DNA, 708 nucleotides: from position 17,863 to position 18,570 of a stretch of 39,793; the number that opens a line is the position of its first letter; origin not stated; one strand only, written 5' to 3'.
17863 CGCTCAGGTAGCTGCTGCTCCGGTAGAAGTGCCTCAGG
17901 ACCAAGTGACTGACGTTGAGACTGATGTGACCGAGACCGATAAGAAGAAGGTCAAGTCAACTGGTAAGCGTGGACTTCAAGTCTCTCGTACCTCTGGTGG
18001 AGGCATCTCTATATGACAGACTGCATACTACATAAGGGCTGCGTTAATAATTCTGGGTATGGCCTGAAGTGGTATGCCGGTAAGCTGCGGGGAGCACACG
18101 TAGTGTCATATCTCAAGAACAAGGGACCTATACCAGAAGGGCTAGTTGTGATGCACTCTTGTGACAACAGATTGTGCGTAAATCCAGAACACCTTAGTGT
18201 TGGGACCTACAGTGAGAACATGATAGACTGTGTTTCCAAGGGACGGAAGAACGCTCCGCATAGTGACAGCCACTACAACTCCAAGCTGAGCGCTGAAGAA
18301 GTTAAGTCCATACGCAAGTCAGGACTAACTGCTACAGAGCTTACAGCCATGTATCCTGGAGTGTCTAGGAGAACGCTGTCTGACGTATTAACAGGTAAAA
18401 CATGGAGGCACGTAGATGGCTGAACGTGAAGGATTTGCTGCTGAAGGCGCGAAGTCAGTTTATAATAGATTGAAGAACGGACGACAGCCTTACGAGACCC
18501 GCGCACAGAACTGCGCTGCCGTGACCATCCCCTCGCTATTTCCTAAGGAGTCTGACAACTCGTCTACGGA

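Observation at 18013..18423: Free-standing HNH endonuclease between genes 7.3 and 8, paralogous to the one at 29244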

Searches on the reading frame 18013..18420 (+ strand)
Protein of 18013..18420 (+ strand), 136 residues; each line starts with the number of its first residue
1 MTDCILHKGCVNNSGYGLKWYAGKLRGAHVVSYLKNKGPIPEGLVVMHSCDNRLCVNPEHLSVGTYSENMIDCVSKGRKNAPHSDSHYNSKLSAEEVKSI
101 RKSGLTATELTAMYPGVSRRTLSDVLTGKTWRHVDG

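Call 9: search_protein_families(library=pfam, proteins=[window:18013-18420:+], max_evalue=0.1)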
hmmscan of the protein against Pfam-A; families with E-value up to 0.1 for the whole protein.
window:18013-18420:+ (136 aa): 2 families
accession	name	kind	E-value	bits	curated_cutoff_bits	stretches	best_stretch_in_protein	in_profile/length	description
PF13392.12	HNH_3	-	2.1e-12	46.9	24.8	1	27-70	2-45/46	HNH endonuclease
PF05551.17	zf-His_Me_endon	-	0.00047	20.8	27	1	43-74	64-95/131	Zinc-binding loop region of homing endonuclease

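Call 11: search_dna_similar(query=window:18013-18420:+, collection=phages, mode=protein, max_rows=60)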
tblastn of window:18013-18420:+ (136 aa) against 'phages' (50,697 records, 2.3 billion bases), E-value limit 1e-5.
Records with a match: 1482; places in all: 1963; records where one place covers at least 80% of the query: 931.
Best place of each record, by identity: >=99% 1; 95-99% 3; 90-95% 2; 80-90% 1; 60-80% 1; <60% 1474.
By first word of the organism name: Klebsiella 329; Escherichia 235; Mycobacterium 116; Acinetobacter 101; Salmonella 74; Yersinia 70; Gordonia 63; Pseudomonas 57; Streptomyces 51; Bacillus 37; and 65 more.
By host as written in the record: - 221; Klebsiella pneumoniae 185; Mycobacterium smegmatis mc2 155 86; Escherichia coli 64; Gordonia terrae 3612 49; Acinetobacter baumannii 42; Yersinia pestis 38; Klebsiella pneumoniae 135080 20; and 351 more.
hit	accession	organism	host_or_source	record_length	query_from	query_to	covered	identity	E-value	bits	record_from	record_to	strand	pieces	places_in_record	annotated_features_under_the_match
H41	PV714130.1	Escherichia phage Pipis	Escherichia coli UTI89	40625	1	136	100%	100.0%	5e-87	281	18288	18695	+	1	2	HNH endonuclease | ribosome_binding_site | portal protein | tail assembly protein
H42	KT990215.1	Escherichia phage GA2A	Escherichia coli O:45 strain C1328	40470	1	136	100%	97.8%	9e-86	278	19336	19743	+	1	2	hypothetical protein (x2) | head-to-tail joining protein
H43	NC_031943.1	Escherichia phage GA2A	Escherichia coli O:45 strain C1328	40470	1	136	100%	97.8%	9e-86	278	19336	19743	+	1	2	HNH endonuclease | head-tail adaptor | host range and adsorption protein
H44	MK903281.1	Escherichia phage Penshu1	Escherichia coli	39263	1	136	100%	96.3%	6e-84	272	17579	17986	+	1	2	hypothetical protein | ribosome_binding_site | portal protein | virion assembly protein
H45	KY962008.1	Escherichia phage ST31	Escherichia coli ST130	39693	1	136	100%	93.4%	1e-82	268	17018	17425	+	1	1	hypothetical protein (x2) | virion assembly protein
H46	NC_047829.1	Escherichia phage ST31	Escherichia coli ST130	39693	1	136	100%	93.4%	1e-82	268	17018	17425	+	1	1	HNH endonuclease | head-tail adaptor | host range and adsorption protein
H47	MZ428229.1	Klebsiella phage vB_KpnP-VAC1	Klebsiella pneumoniae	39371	1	134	99%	65.7%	7e-53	184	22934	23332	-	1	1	HNH homing endonuclease | tail assembly protein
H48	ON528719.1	Shigella phage ESh6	Shigella sp.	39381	1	134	99%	58.2%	7e-47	166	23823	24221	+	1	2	hypothetical protein | virion assembly protein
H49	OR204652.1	Escherichia phage pO111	Escherichia coli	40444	1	134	99%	57.5%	1e-46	166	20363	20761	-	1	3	hypothetical protein | virion assembly protein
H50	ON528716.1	Shigella phage ESh2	Shigella sp.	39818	1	134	99%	56.7%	2e-45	162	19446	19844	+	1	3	none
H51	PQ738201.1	Klebsiella phage 5OI88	Klebsiella pneumoniae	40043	1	134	99%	56.7%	7e-41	149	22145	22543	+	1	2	hypothetical protein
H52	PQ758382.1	Klebsiella phage 140f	Klebsiella pneumoniae 669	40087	1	134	99%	56.7%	7e-41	149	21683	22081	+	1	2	hypothetical protein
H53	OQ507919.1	Escherichia phage vB_Ec_Tarrare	Escherichia coli HB101 K12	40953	1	134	99%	55.2%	3e-44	159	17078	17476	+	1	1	HNH homing endonuclease | hypothetical protein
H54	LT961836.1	Yersinia phage fPS-26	-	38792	1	134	99%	50.7%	1e-37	140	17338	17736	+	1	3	g029: Phage protein | g028: Phage protein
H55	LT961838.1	Yersinia phage fPS-19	-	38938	1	134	99%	50.7%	1e-37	140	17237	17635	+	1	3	g029: Phage protein | g028: Phage protein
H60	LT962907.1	Yersinia phage fPS-10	-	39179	1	134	99%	50.7%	1e-37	140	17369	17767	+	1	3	g029: Phage protein | g028: Phage protein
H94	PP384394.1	Teseptimavirus T7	Escherichia coli B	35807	1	134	99%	43.3%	2e-25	105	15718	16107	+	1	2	7.7: HNH endonuclease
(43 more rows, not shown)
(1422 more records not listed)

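Call 13: get_annotated_region(hit=H41, flank=2500)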
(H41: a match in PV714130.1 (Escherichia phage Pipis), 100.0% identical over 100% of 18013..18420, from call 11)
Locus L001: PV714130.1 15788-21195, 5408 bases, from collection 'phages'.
description: Escherichia phage Pipis, complete genome.
organism: Escherichia phage Pipis (NCBI taxid 3434944)
taxonomy: Viruses
host: Escherichia coli UTI89; source: waste water influent; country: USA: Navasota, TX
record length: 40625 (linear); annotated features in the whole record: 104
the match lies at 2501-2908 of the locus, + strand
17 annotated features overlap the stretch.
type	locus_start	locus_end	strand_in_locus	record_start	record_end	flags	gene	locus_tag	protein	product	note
CDS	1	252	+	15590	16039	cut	-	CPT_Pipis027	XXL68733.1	hypothetical protein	-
regulatory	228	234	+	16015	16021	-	-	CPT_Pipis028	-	ribosome_binding_site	-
CDS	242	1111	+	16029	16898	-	-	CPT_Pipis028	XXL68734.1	exonuclease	BLAST homology to Escherichia phage T7 Exonuclease (EXRN_BPT7) E value: 6.49756e-103. InterPro conserved domain 5'-3' ...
regulatory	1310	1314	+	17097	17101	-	-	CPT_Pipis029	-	ribosome_binding_site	-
CDS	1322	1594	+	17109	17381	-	-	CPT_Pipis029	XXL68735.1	hypothetical protein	BLASTp homology to Escherichia phage T7 Protein 6.5 (Y65_BPT7) E value: 2.77568e-16; InterPro conserved domain ...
regulatory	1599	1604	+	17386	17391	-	-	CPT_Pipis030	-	ribosome_binding_site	-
CDS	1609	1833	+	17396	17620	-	-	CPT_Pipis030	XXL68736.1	hypothetical protein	-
regulatory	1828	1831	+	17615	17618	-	-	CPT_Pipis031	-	ribosome_binding_site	-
CDS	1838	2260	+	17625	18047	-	-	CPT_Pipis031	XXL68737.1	hypothetical protein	The sequence had a match with Citrobacter phage SH3 (host range and absorption protein, YP_009292498) Contains a ...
regulatory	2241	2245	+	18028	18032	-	-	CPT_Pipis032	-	ribosome_binding_site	-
CDS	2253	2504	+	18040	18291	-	-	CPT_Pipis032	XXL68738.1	tail assembly protein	BLASTp homology to Escherichia phage T7 Protein 7.3 (GP73_BPT7), E value: 9.42962e-11. InterPro conserved domain ...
regulatory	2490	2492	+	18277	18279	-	-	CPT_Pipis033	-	ribosome_binding_site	-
CDS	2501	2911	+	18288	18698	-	-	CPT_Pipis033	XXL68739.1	HNH endonuclease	BLASTp homology to Escherichia phage T7 Protein 2.8 (Y28_BPT7), E value (4.8131e-23), InterPro conserved domain HNH ...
regulatory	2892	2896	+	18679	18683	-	-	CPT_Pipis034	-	ribosome_binding_site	-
CDS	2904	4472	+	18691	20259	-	-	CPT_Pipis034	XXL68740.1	portal protein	BLASTp homology to Escherichia phage T7 Portal protein (PORTL_BPT7); InterPro conserved domain Bacteriophage head to ...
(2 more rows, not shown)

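Call 31: search_solved_structures(query=window:18013-18420:+, max_evalue=1, show_alignments=2)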
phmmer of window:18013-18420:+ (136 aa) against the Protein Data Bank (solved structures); distinct sequences matched with E-value up to 1: 1.
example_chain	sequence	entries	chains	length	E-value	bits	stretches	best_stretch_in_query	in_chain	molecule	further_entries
8tac_A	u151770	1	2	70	0.42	14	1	90-129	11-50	DBP48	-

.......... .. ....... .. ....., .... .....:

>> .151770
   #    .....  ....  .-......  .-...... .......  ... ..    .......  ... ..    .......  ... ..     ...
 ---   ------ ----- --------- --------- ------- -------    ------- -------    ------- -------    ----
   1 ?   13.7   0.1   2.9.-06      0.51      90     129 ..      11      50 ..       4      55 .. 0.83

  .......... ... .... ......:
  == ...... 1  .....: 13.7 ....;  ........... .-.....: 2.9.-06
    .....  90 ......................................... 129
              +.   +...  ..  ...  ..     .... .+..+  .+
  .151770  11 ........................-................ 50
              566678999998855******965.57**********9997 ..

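Call 32: search_protein_families(library=phrogs, proteins=[window:18013-18420:+], max_evalue=0.001)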
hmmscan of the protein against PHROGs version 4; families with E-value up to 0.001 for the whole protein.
window:18013-18420:+ (136 aa): 9 families
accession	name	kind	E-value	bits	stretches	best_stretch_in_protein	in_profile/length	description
phrog_6254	-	DNA, RNA and nucleotide metabolism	4.2e-28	99.6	1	2-106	12-121/154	HNH endonuclease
phrog_59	-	DNA, RNA and nucleotide metabolism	1.1e-25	91.9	1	4-134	158-275/423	HNH endonuclease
phrog_1872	-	DNA, RNA and nucleotide metabolism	5.7e-25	89.2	1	2-109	34-144/166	endonuclease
phrog_826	-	DNA, RNA and nucleotide metabolism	1.5e-18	68.3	1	2-72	83-157/281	HNH endonuclease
phrog_3593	-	DNA, RNA and nucleotide metabolism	1.8e-16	61.5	1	2-76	69-143/210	HNH endonuclease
phrog_1492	-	DNA, RNA and nucleotide metabolism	1.4e-14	55.1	1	23-81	109-167/414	HNH endonuclease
phrog_4842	-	DNA, RNA and nucleotide metabolism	1.1e-09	39.2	1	3-64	76-138/154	HNH endonuclease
phrog_99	-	DNA, RNA and nucleotide metabolism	1.9e-05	25.6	1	9-74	143-206/383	HNH endonuclease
phrog_10495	-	DNA, RNA and nucleotide metabolism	0.00038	21.6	1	27-69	9-51/63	HNH endonuclease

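Call 33: search_protein_families(library=ncbifam, proteins=[window:18013-18420:+], max_evalue=0.01)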
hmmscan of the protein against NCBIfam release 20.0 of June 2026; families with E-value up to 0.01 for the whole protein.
window:18013-18420:+ (136 aa): 0 families

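Call 43: find_homologous_proteins(query=window:18013-18420:+, max_evalue=0.00001)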
Query window:18013-18420:+ (136 aa): 126 proteins with E <= 0.00001 among 136 candidates; the best 120 are listed.
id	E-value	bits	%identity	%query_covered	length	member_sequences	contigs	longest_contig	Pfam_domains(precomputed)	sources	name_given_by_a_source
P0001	6.1e-87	307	98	100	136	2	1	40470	PF13392.13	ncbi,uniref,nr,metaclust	ncbi:HNH endonuclease [Escherichia phage GA2A]|uniref:HNH nuclease domain-containing protein n=1 Tax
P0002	3.2e-82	291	92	100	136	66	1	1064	PF13392.13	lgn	-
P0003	2.0e-51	192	66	99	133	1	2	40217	PF13392.13,PF05551.18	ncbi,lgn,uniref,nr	ncbi:HNH homing endonuclease [Klebsiella phage vB_KpnP-VAC1]|uniref:HNH homing endonuclease n=1 Tax=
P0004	1.4e-26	111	47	98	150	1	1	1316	PF13392.13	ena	-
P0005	2.5e-26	110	47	97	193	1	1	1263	PF13392.13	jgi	-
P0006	2.8e-26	110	49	91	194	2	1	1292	PF13392.13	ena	-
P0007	5.9e-26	109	48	96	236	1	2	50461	PF13392.13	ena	-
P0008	2.3e-24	104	48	96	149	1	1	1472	PF13392.13,PF05551.18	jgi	jgi:hypothetical protein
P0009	4.5e-24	103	50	90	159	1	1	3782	PF13392.13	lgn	-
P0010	4.9e-24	103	46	99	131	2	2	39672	PF13392.13,PF05551.18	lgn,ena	-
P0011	9.4e-24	102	47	96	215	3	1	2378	PF13392.13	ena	-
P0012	1.7e-23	101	41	96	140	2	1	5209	PF13392.13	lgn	-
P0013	1.8e-23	101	48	93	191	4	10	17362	PF13392.13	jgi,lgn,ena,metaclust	metaclust:\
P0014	2.1e-23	101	46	97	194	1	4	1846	PF13392.13,PF05551.18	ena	-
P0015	2.6e-23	101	50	79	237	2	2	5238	PF13392.13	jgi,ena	-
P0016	4.9e-23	100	48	88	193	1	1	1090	PF13392.13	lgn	-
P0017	5.5e-23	100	47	96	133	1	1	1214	PF13392.13,PF05551.18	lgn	-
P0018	9.4e-23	99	45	97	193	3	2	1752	PF13392.13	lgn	-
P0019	1.1e-22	99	47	91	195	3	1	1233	PF13392.13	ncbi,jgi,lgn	jgi:hypothetical protein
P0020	1.4e-22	98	43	97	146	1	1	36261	PF13392.13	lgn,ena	-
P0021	1.5e-22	98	46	97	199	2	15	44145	PF13392.13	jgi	jgi:hypothetical protein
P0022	3.0e-22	97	48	90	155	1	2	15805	PF13392.13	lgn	-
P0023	3.1e-22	97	48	88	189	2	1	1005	PF13392.13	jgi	jgi:hypothetical protein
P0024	4.3e-22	97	46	93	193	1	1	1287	PF13392.13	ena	-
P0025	4.8e-22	97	46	82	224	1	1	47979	PF13392.13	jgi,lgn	jgi:hypothetical protein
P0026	6.5e-22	96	48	79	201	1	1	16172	PF13392.13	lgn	-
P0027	7.2e-22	96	45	96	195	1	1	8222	PF13392.13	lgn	-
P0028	1.1e-21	95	45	98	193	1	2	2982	PF13392.13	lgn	-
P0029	4.0e-21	94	48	93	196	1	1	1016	PF13936.13,PF01381.29,PF13392.13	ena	-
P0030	5.5e-21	93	44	96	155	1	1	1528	PF13392.13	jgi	jgi:hypothetical protein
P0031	6.4e-21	93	44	87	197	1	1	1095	PF13392.13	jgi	jgi:hypothetical protein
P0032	6.9e-21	93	43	95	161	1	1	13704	PF13392.13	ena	-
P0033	8.6e-21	92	44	96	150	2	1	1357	PF13392.13,PF05551.18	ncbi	-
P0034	1.1e-20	92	45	97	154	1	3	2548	PF13392.13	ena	-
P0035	1.2e-20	92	41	97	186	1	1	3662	PF13392.13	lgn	-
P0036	2.0e-20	91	41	97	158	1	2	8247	PF13392.13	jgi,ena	jgi:hypothetical protein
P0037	2.2e-20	91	46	92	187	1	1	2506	PF13392.13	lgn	-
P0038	2.4e-20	91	43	90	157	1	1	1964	PF13392.13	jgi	-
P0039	3.7e-20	90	62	57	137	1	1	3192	PF13392.13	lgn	-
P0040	6.3e-20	90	45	97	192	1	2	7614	PF13392.13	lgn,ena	-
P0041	7.0e-20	90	42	82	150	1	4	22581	PF13392.13,PF05551.18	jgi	jgi:hypothetical protein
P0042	1.3e-19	89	41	94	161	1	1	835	PF13392.13,PF05551.18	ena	-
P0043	1.4e-19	89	47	81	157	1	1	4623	PF13392.13,PF05225.23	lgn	-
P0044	1.4e-19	89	42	93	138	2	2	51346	PF13392.13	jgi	jgi:hypothetical protein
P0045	1.4e-19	88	39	97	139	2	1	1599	PF13392.13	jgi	jgi:hypothetical protein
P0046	1.9e-19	88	42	96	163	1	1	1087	PF13392.13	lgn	-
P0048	2.5e-19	88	51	58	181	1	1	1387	PF13392.13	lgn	-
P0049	2.6e-19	88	43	93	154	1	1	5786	PF13392.13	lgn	-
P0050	3.8e-19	87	41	99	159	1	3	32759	PF13392.13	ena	-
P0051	4.0e-19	87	45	97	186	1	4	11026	PF13392.13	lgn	-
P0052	4.0e-19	87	42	97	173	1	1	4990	PF13392.13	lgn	-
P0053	4.2e-19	87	44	93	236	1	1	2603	PF13392.13,PF05551.18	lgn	-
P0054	6.5e-19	86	44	93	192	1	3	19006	PF13392.13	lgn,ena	-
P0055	7.3e-19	86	48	79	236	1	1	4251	PF13392.13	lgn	-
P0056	8.6e-19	86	43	98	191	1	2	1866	PF13392.13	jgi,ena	jgi:hypothetical protein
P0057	9.4e-19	86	42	88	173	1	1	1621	PF13392.13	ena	-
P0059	1.1e-18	86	37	95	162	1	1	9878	PF13392.13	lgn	-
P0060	1.3e-18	85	43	93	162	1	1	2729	PF13392.13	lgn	-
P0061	1.9e-18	85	39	89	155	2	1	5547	PF13392.13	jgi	-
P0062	2.2e-18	85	42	95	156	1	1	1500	PF13392.13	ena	-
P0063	2.2e-18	85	41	96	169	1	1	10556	PF13392.13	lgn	-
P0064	3.3e-18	84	40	90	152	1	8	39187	PF13392.13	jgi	jgi:hypothetical protein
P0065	3.3e-18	84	43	91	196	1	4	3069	PF13392.13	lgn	-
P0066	3.5e-18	84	41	78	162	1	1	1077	PF13392.13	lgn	-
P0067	4.0e-18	84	46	79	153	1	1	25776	PF13392.13,PF05551.18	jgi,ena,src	-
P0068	4.0e-18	84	45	74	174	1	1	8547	PF13392.13,PF05551.18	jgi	jgi:hypothetical protein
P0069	4.6e-18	84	41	96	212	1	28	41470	PF13392.13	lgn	-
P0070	4.6e-18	84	46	79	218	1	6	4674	PF13392.13,PF05551.18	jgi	jgi:hypothetical protein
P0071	7.1e-18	83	39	99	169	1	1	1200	PF13392.13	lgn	-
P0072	7.2e-18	83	39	96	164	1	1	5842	PF13392.13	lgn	-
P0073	1.1e-17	82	39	99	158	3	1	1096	PF13392.13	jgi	jgi:hypothetical protein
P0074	1.6e-17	82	48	75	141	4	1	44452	PF13392.13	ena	-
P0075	1.8e-17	82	61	56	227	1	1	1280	PF13392.13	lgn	-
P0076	3.4e-17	81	38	98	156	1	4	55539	PF13392.13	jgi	jgi:hypothetical protein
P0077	3.5e-17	81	40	97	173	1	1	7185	PF13392.13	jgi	jgi:hypothetical protein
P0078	4.0e-17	81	42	83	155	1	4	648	PF13392.13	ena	-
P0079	4.1e-17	81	39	99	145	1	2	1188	PF13392.13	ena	-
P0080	4.3e-17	80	43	98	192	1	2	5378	PF13392.13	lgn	-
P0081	5.0e-17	80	36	93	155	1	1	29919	PF13392.13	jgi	-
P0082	6.0e-17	80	55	56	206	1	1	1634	PF13392.13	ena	-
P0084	1.0e-16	79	37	98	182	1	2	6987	PF13392.13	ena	-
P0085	1.0e-16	79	54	56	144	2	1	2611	PF13392.13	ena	-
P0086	1.3e-16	79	53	56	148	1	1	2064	PF13392.13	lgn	-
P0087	1.9e-16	78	38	97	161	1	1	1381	PF13392.13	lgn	-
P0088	2.1e-16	78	43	87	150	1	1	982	PF13392.13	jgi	jgi:hypothetical protein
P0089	2.7e-16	78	42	79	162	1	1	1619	PF13392.13,PF05551.18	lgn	-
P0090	3.5e-16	78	42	93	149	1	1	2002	PF13392.13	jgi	jgi:hypothetical protein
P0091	9.5e-16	76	42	79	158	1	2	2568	PF13936.13,PF13392.13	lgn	-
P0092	1.0e-15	76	45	74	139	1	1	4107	PF13392.13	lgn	-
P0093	1.2e-15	76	45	75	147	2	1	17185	PF13392.13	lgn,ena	-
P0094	1.9e-15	75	39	96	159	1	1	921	PF13392.13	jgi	jgi:hypothetical protein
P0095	3.4e-15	74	42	98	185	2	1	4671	PF13392.13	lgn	-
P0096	4.0e-15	74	38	94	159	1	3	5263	PF13392.13,PF05551.18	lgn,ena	-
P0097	4.3e-15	74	38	88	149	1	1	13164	PF13392.13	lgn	-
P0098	4.5e-15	74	37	96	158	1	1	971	PF13392.13,PF05551.18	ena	-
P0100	9.5e-15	73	40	93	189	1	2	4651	PF13392.13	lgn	-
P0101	1.1e-14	73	43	73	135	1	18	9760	PF13392.13,PF05551.18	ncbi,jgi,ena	jgi:hypothetical protein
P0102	1.4e-14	72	61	47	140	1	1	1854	PF13392.13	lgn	-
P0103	1.6e-14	72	45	64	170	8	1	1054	PF13392.13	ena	-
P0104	2.2e-14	72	37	97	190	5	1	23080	PF13392.13,PF05551.18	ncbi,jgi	jgi:hypothetical protein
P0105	2.3e-14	72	54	60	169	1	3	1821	PF13392.13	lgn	-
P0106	5.9e-14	70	36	82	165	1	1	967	PF13392.13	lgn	-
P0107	7.8e-14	70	43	74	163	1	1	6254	PF13392.13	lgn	-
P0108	3.2e-13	68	39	89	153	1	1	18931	PF13392.13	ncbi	-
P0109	4.7e-13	67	47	71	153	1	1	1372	PF13392.13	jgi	-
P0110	7.7e-13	67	40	84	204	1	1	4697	PF13392.13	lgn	-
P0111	2.0e-12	65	67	38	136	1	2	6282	PF13392.13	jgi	jgi:hypothetical protein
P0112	4.9e-12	64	66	35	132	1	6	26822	PF13392.13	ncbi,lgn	-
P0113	8.7e-12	63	65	38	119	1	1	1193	PF13392.13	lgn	-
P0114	8.9e-12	63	49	55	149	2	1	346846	PF13392.13,PF05551.18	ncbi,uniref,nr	ncbi:HNH endonuclease signature motif containing protein [Stenotrophomonas sp.]|uniref:HNH endonucle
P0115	1.1e-11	63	37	92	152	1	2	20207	PF13392.13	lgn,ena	-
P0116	1.2e-11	63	48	49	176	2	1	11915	PF13392.13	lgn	-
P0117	1.2e-11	63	37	99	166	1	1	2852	PF13392.13,PF05551.18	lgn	-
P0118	1.1e-10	60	47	57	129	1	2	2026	PF13392.13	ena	-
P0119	1.6e-10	59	49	56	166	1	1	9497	PF13392.13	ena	-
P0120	1.8e-10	59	51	55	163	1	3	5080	PF13392.13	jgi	jgi:hypothetical protein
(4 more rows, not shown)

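Call 56: predict_structure(alignment_id=A3)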
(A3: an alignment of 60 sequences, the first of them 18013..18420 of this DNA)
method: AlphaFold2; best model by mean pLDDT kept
length: 136 residues; sequences in the alignment: 60
mean_pLDDT: 90.2   pTM: 0.67
mean pLDDT of the five models: 90.2, 88.9, 88.1, 82.2, 79.7
residues with pLDDT >= 90: 97; 70-90: 30; 50-70: 9; < 50: 0
segments of 3 or more residues with pLDDT < 50: none
pLDDT, mean of each block of 10 residues (from residue 1): 89 95 97 98 95 94 96 82 68 91 94 91 89 79
secondary structure, 60 per line:
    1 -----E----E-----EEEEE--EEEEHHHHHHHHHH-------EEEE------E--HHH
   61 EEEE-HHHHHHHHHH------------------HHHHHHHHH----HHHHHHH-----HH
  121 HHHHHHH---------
elements in order: E17-21 E24-27 H28-37 E45-48 E61-64 H66-75 H94-102 H107-113 H119-127

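Call 60: fold_search(model_id=the predicted structure, library=pdb)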
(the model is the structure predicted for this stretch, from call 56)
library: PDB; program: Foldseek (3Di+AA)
matches with E <= 10: 93; with E <= 0.001: 0
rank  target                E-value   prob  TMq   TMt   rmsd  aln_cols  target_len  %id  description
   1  1u3e_M                1.3e-02  0.97  0.42  0.34  12.7       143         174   20  DNA binding and cleavage by the HNH homing endonuclease I-HmuI (released 2004-08-31)
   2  1evw_A                3.9e-02  0.93  0.32  0.28   6.7        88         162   19  L116A MUTANT OF THE HOMING ENDONUCLEASE I-PPOI COMPLEXED TO HOMING SITE DNA. (released 2000-08-03)
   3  1cyq_A                4.7e-02  0.93  0.29  0.25   4.5        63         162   21  INTRON ENCODED HOMING ENDONUCLEASE I-PPOI (H98A)/DNA HOMING SITE COMPLEX (released 1999-11-19)
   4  1a74_A                5.3e-02  0.92  0.27  0.23   4.6        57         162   24  I-PPOL HOMING ENDONUCLEASE/DNA COMPLEX (released 1998-06-22)
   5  2o6m_A                7.3e-02  0.84  0.29  0.25   6.7        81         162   18  H98Q mutant of the homing endonuclease I-PPOI complexed with DNA (released 2007-10-30)
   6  9xvd_C                4.8e-01  0.54  0.32  0.27   7.2        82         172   21  Crystal structure of NFIC homodimer bound to DNA (released 2025-12-31)
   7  5od6_B                5.5e-01  0.44  0.24  0.26   4.4        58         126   19  Crystal structure of Smad3-MH1 bound to the GGCGC site. (released 2017-11-15)
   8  6zmn_B                5.8e-01  0.57  0.26  0.29   3.7        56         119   21  Crystal structure of the Smad3-Smad5 MH1 domain chimera bound to the GGCGC site (released 2020-08-26)
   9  6zmn_A                6.6e-01  0.51  0.25  0.28   3.7        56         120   21  Crystal structure of the Smad3-Smad5 MH1 domain chimera bound to the GGCGC site (released 2020-08-26)
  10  1u78_A                6.6e-01  0.47  0.27  0.35  12.2        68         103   12  Structure of the bipartite DNA-binding domain of Tc3 transposase bound to transposon DNA (released 2004-08-31)
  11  5mey_A                7.1e-01  0.63  0.32  0.35   3.7        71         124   18  Crystal structure of Smad4-MH1 bound to the GGCGC site. (released 2017-11-15)
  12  5nm9_A                7.1e-01  0.47  0.25  0.28   3.8        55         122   24  Crystal structure of the placozoa Trichoplax adhaerens Smad4-MH1 bound to the GGCGC site. (released 2017-11-15)
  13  5nm9_B                7.5e-01  0.51  0.26  0.28   3.8        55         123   24  Crystal structure of the placozoa Trichoplax adhaerens Smad4-MH1 bound to the GGCGC site. (released 2017-11-15)
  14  3qsv_A                8.5e-01  0.41  0.25  0.26   3.8        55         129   22  Structural basis for DNA recognition by constitutive Smad4 MH1 dimers (released 2011-06-22)
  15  3qsv_C                9.1e-01  0.47  0.26  0.29   3.8        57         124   21  Structural basis for DNA recognition by constitutive Smad4 MH1 dimers (released 2011-06-22)
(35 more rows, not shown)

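Call 64: get_annotated_region(hit=H94, flank=700)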
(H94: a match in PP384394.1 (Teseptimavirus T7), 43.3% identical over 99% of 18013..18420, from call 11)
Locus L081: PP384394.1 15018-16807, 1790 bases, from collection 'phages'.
description: Mutant Teseptimavirus T7 clone recombinant T7_mini, complete genome.
organism: Teseptimavirus T7 (NCBI taxid 1985738)
taxonomy: Viruses; Duplodnaviria; Heunggongvirae; Uroviricota; Caudoviricetes; Autographiviridae; Studiervirinae; Teseptimavirus
host: Escherichia coli B; source: -; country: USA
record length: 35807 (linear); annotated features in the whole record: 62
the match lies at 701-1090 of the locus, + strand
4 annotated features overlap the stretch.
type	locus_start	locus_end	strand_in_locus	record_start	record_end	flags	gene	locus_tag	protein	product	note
CDS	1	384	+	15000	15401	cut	7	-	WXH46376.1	host range protein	T7p39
CDS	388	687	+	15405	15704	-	7.3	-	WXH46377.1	host range protein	T7p40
CDS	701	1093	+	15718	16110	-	7.7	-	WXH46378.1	HNH endonuclease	T7p41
CDS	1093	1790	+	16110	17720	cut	8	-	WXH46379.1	head-tail adaptor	T7p42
